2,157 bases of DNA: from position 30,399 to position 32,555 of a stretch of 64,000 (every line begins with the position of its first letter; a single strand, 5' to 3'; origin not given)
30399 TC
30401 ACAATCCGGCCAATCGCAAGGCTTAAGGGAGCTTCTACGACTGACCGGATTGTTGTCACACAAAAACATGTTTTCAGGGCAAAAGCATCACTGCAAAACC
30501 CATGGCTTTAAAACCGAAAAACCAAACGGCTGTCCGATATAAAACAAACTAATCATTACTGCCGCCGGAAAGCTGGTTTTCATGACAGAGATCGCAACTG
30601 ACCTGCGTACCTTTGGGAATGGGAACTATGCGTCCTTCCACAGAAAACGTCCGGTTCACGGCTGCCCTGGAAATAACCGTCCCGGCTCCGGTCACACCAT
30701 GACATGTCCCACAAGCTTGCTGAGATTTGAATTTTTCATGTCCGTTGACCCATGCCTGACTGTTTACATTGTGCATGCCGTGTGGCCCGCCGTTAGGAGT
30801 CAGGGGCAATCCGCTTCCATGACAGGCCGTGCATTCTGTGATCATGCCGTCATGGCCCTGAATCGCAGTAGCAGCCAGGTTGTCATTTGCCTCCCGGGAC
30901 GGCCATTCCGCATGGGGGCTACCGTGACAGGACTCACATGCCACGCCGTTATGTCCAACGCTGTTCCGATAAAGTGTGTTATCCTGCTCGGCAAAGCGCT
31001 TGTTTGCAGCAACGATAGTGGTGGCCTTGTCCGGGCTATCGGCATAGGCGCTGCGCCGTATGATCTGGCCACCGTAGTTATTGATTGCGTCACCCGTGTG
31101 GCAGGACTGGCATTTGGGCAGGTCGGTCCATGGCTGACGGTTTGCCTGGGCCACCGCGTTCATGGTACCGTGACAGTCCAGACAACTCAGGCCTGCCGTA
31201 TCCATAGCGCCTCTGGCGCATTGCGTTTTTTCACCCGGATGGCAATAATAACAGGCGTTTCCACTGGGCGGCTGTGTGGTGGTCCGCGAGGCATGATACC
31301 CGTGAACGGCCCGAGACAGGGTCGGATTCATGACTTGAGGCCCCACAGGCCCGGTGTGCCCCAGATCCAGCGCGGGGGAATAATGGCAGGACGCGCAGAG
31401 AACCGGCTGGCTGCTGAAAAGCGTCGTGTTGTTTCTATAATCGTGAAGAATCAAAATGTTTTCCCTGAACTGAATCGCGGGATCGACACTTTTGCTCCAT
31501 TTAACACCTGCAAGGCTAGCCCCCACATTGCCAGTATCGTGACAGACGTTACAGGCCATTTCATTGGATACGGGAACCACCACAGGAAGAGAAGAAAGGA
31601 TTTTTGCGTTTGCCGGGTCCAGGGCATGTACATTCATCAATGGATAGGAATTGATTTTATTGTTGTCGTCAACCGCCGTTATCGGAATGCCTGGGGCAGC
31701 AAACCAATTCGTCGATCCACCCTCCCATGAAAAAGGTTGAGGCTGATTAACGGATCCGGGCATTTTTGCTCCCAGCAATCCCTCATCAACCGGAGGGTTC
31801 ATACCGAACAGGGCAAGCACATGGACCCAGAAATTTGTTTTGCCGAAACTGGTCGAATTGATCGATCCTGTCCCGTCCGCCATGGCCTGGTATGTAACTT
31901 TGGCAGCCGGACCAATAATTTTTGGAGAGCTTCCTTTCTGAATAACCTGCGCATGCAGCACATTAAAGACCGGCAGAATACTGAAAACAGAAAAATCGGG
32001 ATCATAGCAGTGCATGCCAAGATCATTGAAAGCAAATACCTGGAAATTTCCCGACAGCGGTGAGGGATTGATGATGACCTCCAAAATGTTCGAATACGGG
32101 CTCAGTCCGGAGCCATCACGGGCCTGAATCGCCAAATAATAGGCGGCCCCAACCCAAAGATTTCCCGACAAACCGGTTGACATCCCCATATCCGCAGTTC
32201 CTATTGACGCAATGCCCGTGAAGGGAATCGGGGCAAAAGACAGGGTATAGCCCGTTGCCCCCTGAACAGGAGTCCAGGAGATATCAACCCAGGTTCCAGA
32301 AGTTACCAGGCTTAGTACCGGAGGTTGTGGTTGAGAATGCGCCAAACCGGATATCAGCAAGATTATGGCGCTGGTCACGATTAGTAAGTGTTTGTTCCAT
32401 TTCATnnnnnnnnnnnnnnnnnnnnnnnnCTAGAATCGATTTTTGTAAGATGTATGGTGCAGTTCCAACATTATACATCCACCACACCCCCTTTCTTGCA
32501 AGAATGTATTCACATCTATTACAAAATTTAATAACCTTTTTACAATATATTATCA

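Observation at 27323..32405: Secreted multicopper oxidase and nonaheme cytochrome share a paralogous N-terminal module: a candidate extracytoplasmic redox pair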

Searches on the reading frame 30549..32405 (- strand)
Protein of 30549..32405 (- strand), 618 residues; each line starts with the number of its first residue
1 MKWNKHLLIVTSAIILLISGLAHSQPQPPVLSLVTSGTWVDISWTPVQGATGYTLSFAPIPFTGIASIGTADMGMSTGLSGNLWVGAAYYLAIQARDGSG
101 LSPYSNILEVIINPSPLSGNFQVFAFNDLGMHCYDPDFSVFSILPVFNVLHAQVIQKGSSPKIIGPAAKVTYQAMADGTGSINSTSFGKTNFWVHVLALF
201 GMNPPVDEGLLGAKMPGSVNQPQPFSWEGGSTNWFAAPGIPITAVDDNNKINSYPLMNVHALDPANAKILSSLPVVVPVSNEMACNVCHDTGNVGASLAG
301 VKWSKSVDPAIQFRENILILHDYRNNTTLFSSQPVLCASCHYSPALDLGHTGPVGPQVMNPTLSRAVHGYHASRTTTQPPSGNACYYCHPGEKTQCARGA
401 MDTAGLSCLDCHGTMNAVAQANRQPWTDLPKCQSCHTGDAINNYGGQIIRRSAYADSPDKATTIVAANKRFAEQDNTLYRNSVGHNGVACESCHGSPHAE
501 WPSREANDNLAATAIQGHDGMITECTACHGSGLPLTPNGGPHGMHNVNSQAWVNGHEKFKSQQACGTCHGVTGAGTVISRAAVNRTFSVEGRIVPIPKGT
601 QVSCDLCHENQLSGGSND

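Call 3: search_protein_families(library=pfam, proteins=[window:30549-32405:-], max_evalue=1)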
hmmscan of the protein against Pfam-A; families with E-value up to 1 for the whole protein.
window:30549-32405:- (618 aa): 6 families
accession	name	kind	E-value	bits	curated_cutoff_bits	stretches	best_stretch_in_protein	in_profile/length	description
PF14522.11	Cytochrome_C7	-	1.1e-09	38.5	24.8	3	377-437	11-67/67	Cytochrome c7 and related cytochrome c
PF14537.11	Cytochrom_c3_2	-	3.8e-05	24.5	25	2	382-438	6-66/79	Cytochrome c3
PF13442.11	Cytochrome_CBB3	-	0.0016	19.1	27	1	283-305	12-34/68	Cytochrome C oxidase, cbb3-type, subunit III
PF21563.3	Mcp40H-20_sensor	-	0.015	16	27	1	272-293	78-99/112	Methyl-accepting chemotaxis sensory transducer, class 40H, sensor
PF00041.27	fn3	-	0.075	13.7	25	1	25-110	2-83/84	Fibronectin type III domain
PF02335.20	Cytochrom_C552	-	0.13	11.6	24.1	1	518-589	83-152/438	Cytochrome c552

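Call 6: find_homologous_proteins(query=window:30549-32405:-, max_evalue=0.001)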
Query window:30549-32405:- (618 aa): 1930 proteins with E <= 0.001 among 8000 candidates; the best 120 are listed.
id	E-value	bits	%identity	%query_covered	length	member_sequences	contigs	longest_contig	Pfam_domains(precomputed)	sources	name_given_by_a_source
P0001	0.0e+0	1452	100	100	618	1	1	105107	PF14522.12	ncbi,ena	-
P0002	0.0e+0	1221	82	100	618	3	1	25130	PF14537.12,PF14522.12,PF22113.2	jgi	jgi:hypothetical protein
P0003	0.0e+0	1211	84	98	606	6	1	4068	PF14522.12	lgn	-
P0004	0.0e+0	1203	82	100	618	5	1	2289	PF14522.12,PF22113.2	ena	-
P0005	0.0e+0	1195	81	100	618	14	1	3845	PF14522.12,PF22113.2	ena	-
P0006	0.0e+0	1172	80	100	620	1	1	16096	PF14522.12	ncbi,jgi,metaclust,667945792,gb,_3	metaclust:\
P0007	0.0e+0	1171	79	100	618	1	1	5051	PF02335.21,PF14522.12,PF22113.2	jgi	jgi:hypothetical protein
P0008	0.0e+0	1169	78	100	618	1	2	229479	PF14537.12,PF14522.12,PF22113.2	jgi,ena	-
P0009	0.0e+0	1169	82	96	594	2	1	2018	PF14522.12,PF22113.2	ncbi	ncbi:MAG: hypothetical protein WA151_21675, partial [Desulfatirhabdiaceae bacterium]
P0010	0.0e+0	1166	81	100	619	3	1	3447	PF14522.12,PF22113.2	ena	-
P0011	0.0e+0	1164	79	100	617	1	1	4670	PF14522.12,PF22113.2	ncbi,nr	ncbi:MAG: cytochrome C [Deltaproteobacteria bacterium]|nr:cytochrome C [Deltaproteobacteria bacteriu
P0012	0.0e+0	1120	78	100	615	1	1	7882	PF14537.12,PF14522.12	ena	-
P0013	0.0e+0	1089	75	99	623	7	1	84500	PF14537.12,PF14522.12,PF22113.2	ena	-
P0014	0.0e+0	1080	75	99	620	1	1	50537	PF14537.12,PF14522.12,PF22113.2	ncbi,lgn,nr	ncbi:MAG: cytochrome C [Deltaproteobacteria bacterium]|nr:cytochrome C [Deltaproteobacteria bacteriu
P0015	0.0e+0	1067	73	100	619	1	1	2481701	PF14537.12,PF14522.12,PF22113.2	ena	-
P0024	6.5e-272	922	78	81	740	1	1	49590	PF14537.12,PF14522.12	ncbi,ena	-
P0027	8.4e-268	908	64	99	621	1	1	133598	PF14522.12,PF22113.2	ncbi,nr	ncbi:MAG: cytochrome C [Deltaproteobacteria bacterium]|nr:cytochrome C [Deltaproteobacteria bacteriu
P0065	1.7e-182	627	56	80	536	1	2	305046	PF14537.12,PF14522.12,PF22113.2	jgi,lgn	jgi:hypothetical protein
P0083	7.1e-171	588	54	80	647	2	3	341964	PF14537.12,PF14522.12,PF22113.2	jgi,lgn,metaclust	metaclust:\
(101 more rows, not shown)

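Call 7: find_encoding_contigs(protein=P0001, flank=10000, max_places=3)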
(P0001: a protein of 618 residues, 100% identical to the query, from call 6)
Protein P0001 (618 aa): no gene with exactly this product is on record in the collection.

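Call 8: find_encoding_contigs(protein=P0008, flank=10000, max_places=3)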
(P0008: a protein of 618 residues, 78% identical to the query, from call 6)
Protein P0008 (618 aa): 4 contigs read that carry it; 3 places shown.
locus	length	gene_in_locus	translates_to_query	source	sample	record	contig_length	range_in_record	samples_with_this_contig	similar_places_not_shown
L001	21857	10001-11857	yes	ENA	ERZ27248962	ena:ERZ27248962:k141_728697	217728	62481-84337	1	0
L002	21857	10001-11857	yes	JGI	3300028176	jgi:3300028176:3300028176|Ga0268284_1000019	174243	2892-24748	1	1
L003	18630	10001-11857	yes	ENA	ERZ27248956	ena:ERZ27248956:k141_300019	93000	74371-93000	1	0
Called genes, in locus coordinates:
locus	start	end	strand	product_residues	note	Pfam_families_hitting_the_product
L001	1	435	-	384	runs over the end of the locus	PF12679:ABC2_membrane_2, PF12698:ABC2_membrane_3, PF01061:ABC2_membrane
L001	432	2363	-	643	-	PF00005:ABC_tran, PF13175:AAA_15 (faint), PF13476:AAA_23 (faint), PF13555:AAA_29 (faint), PF13604:AAA_30 (faint), PF13558:SbcC_Walker_B (faint), PF00005:ABC_tran, PF13304:AAA_21 (weak)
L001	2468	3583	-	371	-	PF00364:Biotin_lipoyl (faint), PF25917:BSH_RND, PF25919:BSH_CusB (weak), PF25973:BSH_CzcB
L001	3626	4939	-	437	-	PF02321:OEP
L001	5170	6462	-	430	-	PF00027:cNMP_binding, PF07228:SpoIIE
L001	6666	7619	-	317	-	PF01636:APH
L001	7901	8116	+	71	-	-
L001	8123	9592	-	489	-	PF00350:Dynamin_N, PF01926:MMR_HSR1 (faint)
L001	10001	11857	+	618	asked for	PF14537:Cytochrom_c3_2 (faint), PF14522:Cytochrome_C7 (faint), PF22113:Mtrc-MtrF_II-IV_dom (faint)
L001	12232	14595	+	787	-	PF07731:Cu-oxidase_2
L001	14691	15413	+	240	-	PF01346:FKBP_N, PF00254:FKBP_C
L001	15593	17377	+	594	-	PF01807:Zn_ribbon_DnaG, PF08275:DNAG_N, PF01751:Toprim, PF13155:Toprim_2, PF13362:Toprim_3 (weak), PF13662:Toprim_4, PF10410:DnaB_bind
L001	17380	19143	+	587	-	PF03979:Sigma70_r1_1, PF00140:Sigma70_r1_2, PF04542:Sigma70_r2, PF04539:Sigma70_r3, PF04545:Sigma70_r4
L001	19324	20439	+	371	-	PF01784:DUF34_NIF3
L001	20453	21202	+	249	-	PF24481:CT398_CC, PF02591:Zn_ribbon_9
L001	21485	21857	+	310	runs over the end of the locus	PF00005:ABC_tran, PF13304:AAA_21 (faint)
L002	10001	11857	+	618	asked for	PF14537:Cytochrom_c3_2 (faint), PF14522:Cytochrome_C7 (faint), PF22113:Mtrc-MtrF_II-IV_dom (faint)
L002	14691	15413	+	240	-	PF01346:FKBP_N, PF00254:FKBP_C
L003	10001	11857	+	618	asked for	PF14537:Cytochrom_c3_2 (faint), PF14522:Cytochrome_C7 (faint), PF22113:Mtrc-MtrF_II-IV_dom (faint)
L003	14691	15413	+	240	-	PF01346:FKBP_N, PF00254:FKBP_C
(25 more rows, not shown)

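Call 11: list_cluster_members(proteins=[P0001])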
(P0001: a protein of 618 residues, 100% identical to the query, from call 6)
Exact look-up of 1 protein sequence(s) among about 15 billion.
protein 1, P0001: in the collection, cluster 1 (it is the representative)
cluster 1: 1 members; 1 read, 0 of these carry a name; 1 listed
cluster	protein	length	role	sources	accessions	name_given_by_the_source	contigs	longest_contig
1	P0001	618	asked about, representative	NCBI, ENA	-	-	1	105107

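Call 13: find_encoding_contigs(protein=P0027, flank=8000, max_places=1)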
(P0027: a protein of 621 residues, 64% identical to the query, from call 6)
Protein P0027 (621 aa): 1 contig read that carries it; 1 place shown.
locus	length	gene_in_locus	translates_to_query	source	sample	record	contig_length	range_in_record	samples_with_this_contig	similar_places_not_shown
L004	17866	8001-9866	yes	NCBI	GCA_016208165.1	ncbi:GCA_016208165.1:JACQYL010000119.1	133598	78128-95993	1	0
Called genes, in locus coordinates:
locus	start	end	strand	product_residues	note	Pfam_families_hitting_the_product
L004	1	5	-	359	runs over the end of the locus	PF04551:GcpE, PF26540:GcpE_C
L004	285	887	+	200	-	PF00581:Rhodanese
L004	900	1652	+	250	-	PF00581:Rhodanese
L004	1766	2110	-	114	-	PF02694:UPF0060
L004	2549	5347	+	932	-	-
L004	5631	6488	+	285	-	PF18735:HEPN_RiboL-PSP (faint)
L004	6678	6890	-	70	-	-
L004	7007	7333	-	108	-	PF02607:B12-binding_2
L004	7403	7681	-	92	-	-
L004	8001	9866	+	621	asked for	PF14522:Cytochrome_C7 (faint), PF22113:Mtrc-MtrF_II-IV_dom (weak)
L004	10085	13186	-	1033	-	PF00873:ACR_tran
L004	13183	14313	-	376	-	PF25919:BSH_CusB (faint), PF25917:BSH_RND, PF25876:HH_MFP_RND, PF25944:Beta-barrel_RND, PF25954:Beta-barrel_RND_2 (weak), PF25967:RND-MFP_C, PF25975:CzcB_C (weak), PF25989:YknX_C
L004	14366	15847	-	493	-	PF02321:OEP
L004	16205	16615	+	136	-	PF12840:HTH_20, PF01022:HTH_5, PF01047:MarR (weak), PF08279:HTH_11 (weak), PF13412:HTH_24, PF13545:HTH_Crp_2 (faint), PF21476:PF0610-like_N (weak), PF25212:HVO_A0114 (faint)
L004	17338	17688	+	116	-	-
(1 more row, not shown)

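Call 14: find_encoding_contigs(protein=P0083, flank=8000, max_places=1)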
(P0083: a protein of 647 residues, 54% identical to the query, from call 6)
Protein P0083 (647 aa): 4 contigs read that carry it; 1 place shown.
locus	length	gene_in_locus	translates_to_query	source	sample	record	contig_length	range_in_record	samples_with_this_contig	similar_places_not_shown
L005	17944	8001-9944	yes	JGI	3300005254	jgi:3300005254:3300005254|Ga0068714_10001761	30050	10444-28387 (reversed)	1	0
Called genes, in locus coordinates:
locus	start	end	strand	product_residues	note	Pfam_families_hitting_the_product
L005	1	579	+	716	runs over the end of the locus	PF11845:Tll0287-like, PF12860:PAS_7 (faint), PF00989:PAS, PF13188:PAS_8 (weak), PF13426:PAS_9, PF02518:HATPase_c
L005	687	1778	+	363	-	PF00072:Response_reg, PF02518:HATPase_c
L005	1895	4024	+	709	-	PF00999:Na_H_Exchanger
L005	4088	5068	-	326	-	PF01471:PG_binding_1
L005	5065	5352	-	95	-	-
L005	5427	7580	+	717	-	PF00654:Voltage_CLC, PF00571:CBS, PF02080:TrkA_C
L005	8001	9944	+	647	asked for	PF14522:Cytochrome_C7 (faint), PF22113:Mtrc-MtrF_II-IV_dom (faint), PF14537:Cytochrom_c3_2 (faint)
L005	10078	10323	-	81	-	-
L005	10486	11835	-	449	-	PF27537:HoxH, PF00374:NiFeSe_Hases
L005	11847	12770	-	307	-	PF01058:Oxidored_q6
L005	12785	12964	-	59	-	PF02662:FlpD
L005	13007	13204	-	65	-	PF02662:FlpD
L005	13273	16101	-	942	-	PF00037:Fer4 (faint), PF07992:Pyr_redox_2, PF12838:Fer4_7 (weak), PF00890:FAD_binding_2, PF07992:Pyr_redox_2, PF12831:FAD_oxidored (weak), PF13450:NAD_binding_8, PF12838:Fer4_7, +9 more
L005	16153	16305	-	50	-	PF00890:FAD_binding_2 (weak), PF01266:DAO (weak), PF12831:FAD_oxidored, PF13450:NAD_binding_8 (weak)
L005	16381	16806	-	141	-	PF02754:CCG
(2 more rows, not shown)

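Call 15: find_encoding_contigs(protein=P0065, flank=8000, max_places=1)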
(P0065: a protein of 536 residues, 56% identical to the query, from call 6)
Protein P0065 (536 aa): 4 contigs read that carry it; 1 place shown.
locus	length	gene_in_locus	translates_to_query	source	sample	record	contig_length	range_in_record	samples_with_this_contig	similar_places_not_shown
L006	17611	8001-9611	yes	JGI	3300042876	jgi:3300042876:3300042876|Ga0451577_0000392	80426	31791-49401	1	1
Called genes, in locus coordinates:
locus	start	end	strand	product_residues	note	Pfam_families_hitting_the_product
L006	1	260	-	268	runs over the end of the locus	PF12849:PBP_like_2, PF13531:SBP_bac_11 (weak)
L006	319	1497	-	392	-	-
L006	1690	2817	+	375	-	PF13466:STAS_2, PF01740:STAS, PF02405:MlaE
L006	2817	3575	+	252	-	PF00005:ABC_tran, PF13304:AAA_21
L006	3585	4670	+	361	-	PF02470:MlaD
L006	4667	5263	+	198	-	PF03886:ABC_trans_aux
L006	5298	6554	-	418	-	PF14522:Cytochrome_C7 (faint), PF14537:Cytochrom_c3_2 (faint)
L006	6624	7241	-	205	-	PF01625:PMSR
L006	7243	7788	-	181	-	PF01641:SelR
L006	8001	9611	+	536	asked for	PF14522:Cytochrome_C7 (faint), PF22113:Mtrc-MtrF_II-IV_dom (faint), PF14537:Cytochrom_c3_2 (faint)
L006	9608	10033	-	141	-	PF00072:Response_reg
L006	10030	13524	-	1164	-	PF13493:DUF4118, PF00989:PAS, PF08448:PAS_4, PF13426:PAS_9, PF08447:PAS_3, PF00989:PAS, PF08448:PAS_4, PF08447:PAS_3, +8 more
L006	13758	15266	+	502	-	PF00089:Trypsin, PF13365:Trypsin_2, PF00595:PDZ, PF13180:PDZ_2, PF17820:PDZ_6, PF00595:PDZ (weak), PF13180:PDZ_2, PF17820:PDZ_6, +2 more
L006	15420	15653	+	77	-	-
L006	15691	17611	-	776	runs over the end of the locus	-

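Call 16: find_encoding_contigs(protein=P0024, flank=8000, max_places=1)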
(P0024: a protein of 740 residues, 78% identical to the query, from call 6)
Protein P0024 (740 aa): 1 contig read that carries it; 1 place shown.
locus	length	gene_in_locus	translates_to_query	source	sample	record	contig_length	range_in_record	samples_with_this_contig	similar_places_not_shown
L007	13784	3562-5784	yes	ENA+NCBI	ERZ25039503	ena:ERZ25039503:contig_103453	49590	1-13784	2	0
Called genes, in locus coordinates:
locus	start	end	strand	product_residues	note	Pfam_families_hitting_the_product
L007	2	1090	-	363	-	?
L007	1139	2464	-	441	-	PF06808:DctM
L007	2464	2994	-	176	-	PF04290:DctQ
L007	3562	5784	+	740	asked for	PF14522:Cytochrome_C7 (faint), PF14537:Cytochrom_c3_2 (faint)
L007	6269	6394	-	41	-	-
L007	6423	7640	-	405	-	PF07690:MFS_1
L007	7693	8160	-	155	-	PF00583:Acetyltransf_1, PF13508:Acetyltransf_7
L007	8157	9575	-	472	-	PF05496:RuvB_N, PF00004:AAA, PF07728:AAA_5 (weak), PF13173:AAA_14 (faint), PF16193:AAA_assoc_2, PF12002:MgsA_C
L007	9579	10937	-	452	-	PF00009:GTP_EFTU (weak), PF01926:MMR_HSR1, PF02421:FeoB_N, PF00009:GTP_EFTU, PF00350:Dynamin_N (weak), PF01926:MMR_HSR1, PF02421:FeoB_N, PF14714:KH_dom-like, +4 more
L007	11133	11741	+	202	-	PF00291:PALP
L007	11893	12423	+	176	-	PF01842:ACT (faint)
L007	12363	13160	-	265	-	PF13189:Cytidylate_kin2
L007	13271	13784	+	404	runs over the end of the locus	PF25876:HH_MFP_RND (weak), PF25954:Beta-barrel_RND_2, PF25975:CzcB_C (weak), PF25989:YknX_C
